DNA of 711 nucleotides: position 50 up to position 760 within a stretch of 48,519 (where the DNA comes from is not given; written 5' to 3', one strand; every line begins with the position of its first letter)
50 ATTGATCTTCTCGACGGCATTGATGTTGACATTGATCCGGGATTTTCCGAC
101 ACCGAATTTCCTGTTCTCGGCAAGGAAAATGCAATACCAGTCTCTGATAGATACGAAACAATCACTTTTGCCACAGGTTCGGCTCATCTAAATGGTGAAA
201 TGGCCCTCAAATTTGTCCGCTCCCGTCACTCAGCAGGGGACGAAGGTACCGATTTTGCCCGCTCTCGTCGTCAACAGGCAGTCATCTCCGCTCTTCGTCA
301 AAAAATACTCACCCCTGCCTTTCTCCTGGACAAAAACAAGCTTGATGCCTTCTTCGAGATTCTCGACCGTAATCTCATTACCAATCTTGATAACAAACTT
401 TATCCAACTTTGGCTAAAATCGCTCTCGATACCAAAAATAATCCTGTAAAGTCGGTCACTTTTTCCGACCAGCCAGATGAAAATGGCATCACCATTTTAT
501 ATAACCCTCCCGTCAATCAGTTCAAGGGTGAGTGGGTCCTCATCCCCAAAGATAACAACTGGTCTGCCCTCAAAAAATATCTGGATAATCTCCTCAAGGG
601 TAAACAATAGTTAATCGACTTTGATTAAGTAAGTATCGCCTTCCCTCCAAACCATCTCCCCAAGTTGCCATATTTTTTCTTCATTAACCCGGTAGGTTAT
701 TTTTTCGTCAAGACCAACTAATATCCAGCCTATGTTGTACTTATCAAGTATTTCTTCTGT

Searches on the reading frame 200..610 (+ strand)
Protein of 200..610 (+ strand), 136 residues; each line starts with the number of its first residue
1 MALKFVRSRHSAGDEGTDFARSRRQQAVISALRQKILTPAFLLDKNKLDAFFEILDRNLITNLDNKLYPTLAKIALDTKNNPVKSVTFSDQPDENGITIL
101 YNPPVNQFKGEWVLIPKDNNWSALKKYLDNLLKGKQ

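Call 10: search_protein_families(library=pfam, proteins=[window:200-610:+], max_evalue=0.001)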
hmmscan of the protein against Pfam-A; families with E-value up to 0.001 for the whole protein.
window:200-610:+ (136 aa): 1 family
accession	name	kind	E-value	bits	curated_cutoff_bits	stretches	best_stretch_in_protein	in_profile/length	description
PF03816.19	LytR_cpsA_psr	-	4.4e-06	27.4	24.6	1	2-36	116-148/150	LytR_cpsA_psr family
